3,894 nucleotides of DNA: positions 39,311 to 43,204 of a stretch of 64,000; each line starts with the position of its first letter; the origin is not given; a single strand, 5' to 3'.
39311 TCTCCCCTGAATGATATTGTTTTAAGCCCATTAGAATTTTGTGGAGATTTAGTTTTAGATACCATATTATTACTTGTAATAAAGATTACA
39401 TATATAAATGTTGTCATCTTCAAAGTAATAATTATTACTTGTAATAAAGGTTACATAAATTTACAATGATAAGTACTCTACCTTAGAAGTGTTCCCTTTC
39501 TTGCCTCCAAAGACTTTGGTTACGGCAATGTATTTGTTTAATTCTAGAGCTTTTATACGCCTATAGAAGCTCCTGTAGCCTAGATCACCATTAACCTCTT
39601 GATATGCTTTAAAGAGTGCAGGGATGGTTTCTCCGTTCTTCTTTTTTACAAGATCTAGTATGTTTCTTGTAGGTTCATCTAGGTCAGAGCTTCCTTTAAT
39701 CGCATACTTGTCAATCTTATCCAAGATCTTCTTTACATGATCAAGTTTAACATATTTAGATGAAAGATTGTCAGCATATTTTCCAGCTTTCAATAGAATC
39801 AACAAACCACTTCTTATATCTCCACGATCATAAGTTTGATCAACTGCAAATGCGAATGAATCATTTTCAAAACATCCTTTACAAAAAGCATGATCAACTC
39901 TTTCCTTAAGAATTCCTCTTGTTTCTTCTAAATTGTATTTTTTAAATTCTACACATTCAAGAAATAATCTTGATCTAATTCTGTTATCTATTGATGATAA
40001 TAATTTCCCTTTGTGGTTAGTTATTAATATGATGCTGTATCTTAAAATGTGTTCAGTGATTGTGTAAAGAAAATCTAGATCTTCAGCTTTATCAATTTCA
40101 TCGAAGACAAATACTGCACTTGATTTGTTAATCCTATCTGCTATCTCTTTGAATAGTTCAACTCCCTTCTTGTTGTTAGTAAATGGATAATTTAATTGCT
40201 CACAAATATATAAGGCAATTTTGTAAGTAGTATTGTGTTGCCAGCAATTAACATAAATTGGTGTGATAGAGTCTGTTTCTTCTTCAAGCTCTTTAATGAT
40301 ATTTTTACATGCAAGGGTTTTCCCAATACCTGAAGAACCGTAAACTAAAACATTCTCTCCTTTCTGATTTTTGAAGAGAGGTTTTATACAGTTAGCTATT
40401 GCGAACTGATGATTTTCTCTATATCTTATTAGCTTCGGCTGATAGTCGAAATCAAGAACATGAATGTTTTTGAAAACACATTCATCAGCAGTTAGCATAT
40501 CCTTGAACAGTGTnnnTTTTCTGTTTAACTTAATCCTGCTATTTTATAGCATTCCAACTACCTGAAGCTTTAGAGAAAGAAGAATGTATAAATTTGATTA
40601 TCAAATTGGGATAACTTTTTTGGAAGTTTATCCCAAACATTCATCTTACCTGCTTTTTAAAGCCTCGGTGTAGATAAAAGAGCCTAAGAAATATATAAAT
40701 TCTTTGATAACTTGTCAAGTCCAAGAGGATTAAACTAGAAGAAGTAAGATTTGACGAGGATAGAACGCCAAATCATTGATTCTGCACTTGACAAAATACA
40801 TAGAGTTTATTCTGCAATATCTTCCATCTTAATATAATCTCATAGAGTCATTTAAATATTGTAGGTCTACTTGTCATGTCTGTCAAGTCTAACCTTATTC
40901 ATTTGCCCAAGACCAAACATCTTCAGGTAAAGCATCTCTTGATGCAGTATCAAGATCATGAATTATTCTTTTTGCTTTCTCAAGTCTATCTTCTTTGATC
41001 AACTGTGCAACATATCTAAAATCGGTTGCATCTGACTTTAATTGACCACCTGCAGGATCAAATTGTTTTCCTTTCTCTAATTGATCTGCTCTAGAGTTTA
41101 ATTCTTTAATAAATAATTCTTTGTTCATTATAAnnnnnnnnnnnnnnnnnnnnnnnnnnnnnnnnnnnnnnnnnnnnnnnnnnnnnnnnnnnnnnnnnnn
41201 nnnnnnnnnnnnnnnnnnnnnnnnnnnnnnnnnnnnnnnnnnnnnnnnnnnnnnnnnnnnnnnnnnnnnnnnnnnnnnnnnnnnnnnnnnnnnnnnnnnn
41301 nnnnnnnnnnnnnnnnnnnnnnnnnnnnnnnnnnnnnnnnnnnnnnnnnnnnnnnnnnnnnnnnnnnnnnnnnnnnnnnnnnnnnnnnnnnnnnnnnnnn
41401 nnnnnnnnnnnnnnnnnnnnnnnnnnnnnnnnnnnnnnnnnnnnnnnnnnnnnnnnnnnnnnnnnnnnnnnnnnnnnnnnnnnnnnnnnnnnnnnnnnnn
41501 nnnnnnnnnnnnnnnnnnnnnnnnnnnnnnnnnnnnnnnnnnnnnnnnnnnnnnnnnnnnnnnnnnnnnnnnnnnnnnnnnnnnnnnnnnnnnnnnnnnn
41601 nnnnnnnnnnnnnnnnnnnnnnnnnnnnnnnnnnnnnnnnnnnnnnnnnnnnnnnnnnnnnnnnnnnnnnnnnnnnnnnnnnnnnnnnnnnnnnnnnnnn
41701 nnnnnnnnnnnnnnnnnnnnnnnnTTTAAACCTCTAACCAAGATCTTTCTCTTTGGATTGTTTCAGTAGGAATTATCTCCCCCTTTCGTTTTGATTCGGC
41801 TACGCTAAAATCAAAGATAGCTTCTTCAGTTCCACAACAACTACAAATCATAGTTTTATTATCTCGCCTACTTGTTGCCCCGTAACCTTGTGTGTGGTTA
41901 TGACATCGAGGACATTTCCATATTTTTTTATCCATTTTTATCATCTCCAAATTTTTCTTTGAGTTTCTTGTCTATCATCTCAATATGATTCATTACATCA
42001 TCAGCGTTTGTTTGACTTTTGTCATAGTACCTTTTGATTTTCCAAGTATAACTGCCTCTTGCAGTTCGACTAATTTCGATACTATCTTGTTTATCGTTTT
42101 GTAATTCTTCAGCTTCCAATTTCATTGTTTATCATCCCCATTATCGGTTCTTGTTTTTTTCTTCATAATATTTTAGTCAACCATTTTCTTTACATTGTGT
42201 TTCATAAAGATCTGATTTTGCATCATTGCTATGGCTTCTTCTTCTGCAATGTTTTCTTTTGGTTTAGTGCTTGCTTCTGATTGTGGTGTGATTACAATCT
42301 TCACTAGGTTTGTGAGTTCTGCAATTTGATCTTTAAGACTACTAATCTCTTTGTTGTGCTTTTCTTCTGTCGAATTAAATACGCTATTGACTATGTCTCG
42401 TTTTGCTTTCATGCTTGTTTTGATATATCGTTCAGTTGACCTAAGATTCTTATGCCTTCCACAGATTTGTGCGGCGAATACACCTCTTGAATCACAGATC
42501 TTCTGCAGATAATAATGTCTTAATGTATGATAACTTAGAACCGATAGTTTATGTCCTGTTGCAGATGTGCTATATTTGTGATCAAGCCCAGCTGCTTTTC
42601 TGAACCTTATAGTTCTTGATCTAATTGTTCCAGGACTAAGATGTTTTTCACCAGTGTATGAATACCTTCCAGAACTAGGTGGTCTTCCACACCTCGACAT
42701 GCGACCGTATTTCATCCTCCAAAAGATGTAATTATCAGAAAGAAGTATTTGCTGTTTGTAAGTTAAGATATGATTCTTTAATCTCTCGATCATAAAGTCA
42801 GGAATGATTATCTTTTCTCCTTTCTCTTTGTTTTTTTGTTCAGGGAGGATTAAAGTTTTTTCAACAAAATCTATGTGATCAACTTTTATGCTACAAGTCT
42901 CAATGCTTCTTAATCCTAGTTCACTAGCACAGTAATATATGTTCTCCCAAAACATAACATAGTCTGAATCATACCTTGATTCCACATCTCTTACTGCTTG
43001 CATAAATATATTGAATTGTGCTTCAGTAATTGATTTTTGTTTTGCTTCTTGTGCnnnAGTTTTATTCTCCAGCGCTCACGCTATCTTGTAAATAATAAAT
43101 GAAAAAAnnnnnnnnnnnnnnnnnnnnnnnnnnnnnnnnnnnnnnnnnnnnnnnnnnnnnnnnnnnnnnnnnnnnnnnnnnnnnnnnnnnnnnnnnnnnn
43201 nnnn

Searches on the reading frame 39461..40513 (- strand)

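Call 19: search_protein_families(library=pfam, proteins=[window:39461-40513:-], max_evalue=0.00001)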
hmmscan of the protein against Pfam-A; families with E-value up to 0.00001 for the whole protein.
window:39461-40513:- (350 aa): 6 families
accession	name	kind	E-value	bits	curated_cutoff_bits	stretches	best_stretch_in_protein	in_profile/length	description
PF13401.12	AAA_22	-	5.4e-12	46.6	27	1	54-153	7-108/130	AAA domain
PF22703.2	Cdc6_lid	-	1.2e-10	41.5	27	1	200-262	2-65/68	Cdc6 AAA+ ATPase-type lid domain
PF13191.12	AAA_16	-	1.5e-07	32.5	32.6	1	31-132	4-90/167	AAA ATPase domain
PF00931.28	NB-ARC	-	5.9e-07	29.4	23.5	1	41-165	7-135/248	NB-ARC domain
PF00004.35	AAA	-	1.1e-06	29.5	21.2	1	55-184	1-128/131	ATPase family associated with various cellular activities (AAA)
PF05729.18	NACHT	-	3.3e-06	27.5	26.7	1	55-171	3-133/167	NACHT domain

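Call 52: search_protein_families(library=ncbifam, proteins=[window:39461-40513:-], max_evalue=0.00001)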
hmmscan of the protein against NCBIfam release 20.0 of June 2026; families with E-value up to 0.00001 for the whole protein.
window:39461-40513:- (350 aa): 5 families
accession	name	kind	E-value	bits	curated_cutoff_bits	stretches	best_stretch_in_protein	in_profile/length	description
NF001624.0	PRK00411.1-2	subfamily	2.6e-52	178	354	1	3-345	3-359/374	ORC1-type DNA replication protein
TIGR02928.1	TIGR02928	subfamily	9.6e-52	176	181.3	1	13-346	1-365/366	orc1/cdc6 family replication initiation protein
NF001626.0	PRK00411.1-5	equivalog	3.5e-35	121.5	417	1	5-324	8-340/374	ORC1-type DNA replication protein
NF001625.0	PRK00411.1-3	equivalog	2.2e-34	118.9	501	1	2-273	10-297/415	ORC1-type DNA replication protein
NF001623.0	PRK00411.1-1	equivalog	2.2e-29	102.4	311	1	5-270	10-296/411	ORC1-type DNA replication protein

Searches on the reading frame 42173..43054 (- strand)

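Call 52: search_protein_families(library=ncbifam, proteins=[window:42173-43054:-], max_evalue=0.00001)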
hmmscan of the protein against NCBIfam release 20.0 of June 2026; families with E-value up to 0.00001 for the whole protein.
window:42173-43054:- (293 aa): 1 family
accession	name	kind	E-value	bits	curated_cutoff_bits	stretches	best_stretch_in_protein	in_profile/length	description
NF040815.2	recomb_XerA_Arch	equivalog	6.2e-07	29.2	220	0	46-120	124-192/263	site-specific tyrosine recombinase/integron integrase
